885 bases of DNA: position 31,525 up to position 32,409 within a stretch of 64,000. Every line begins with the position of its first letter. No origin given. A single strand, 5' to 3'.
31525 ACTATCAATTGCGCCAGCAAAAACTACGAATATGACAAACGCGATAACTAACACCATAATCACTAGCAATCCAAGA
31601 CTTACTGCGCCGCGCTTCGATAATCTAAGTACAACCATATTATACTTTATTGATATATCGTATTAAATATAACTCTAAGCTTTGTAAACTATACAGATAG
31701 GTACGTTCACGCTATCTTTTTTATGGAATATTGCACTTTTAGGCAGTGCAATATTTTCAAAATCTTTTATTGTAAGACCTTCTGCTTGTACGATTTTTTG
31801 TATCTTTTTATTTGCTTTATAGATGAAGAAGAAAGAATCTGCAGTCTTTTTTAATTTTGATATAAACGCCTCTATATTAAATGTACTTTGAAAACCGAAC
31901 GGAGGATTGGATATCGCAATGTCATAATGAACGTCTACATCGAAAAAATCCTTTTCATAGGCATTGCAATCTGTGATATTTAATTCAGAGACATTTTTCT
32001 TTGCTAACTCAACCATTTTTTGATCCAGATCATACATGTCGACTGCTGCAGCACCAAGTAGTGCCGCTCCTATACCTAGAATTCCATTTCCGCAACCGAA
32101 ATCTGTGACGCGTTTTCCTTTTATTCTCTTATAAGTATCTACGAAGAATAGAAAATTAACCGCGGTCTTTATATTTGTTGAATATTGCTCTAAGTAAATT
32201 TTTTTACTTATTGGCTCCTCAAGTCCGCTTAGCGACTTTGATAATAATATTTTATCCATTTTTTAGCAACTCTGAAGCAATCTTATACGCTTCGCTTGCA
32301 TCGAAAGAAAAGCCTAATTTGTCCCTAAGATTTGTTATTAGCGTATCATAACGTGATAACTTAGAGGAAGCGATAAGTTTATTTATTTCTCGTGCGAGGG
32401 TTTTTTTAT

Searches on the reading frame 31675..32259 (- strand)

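Call 6: search_protein_families(library=pfam, proteins=[window:31675-32259:-], max_evalue=0.01)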
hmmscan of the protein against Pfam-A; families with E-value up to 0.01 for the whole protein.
window:31675-32259:- (194 aa): 12 families
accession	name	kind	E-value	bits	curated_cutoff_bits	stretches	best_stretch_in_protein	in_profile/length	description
PF05175.20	MTS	-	1.4e-14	54.6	23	1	39-128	23-115/170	Methyltransferase small domain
PF06325.19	PrmA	-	3.9e-12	46.7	22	1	37-118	152-233/296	Ribosomal protein L11 methyltransferase (PrmA)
PF13847.12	Methyltransf_31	-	1.1e-08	35.3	27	1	47-138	3-99/145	Methyltransferase domain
PF13649.12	Methyltransf_25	-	8.7e-08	33.2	27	1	51-137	1-90/97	Methyltransferase domain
PF03602.21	Cons_hypoth95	-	1.5e-07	31.7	24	1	43-139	37-142/182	Conserved hypothetical protein 95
PF10294.15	Methyltransf_16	-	5.7e-05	23.4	21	1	22-92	31-91/174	Lysine methyltransferase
PF01170.24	UPF0020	-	5.9e-05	23.3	22.3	1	75-123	81-133/197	RMKL-like, methyltransferase domain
PF03848.20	TehB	-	0.00019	21.3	20.4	1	39-140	22-124/193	Tellurite resistance protein TehB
PF08242.18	Methyltransf_12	-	0.00049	21.2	30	1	53-137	2-89/98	Methyltransferase domain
PF13489.12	Methyltransf_23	-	0.0012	19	27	1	23-99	2-61/164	Methyltransferase domain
PF02527.21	GidB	-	0.0022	17.8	27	1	37-163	39-163/184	rRNA small subunit methyltransferase G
PF08241.18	Methyltransf_11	-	0.0024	18.9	21.2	1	53-107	2-58/95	Methyltransferase domain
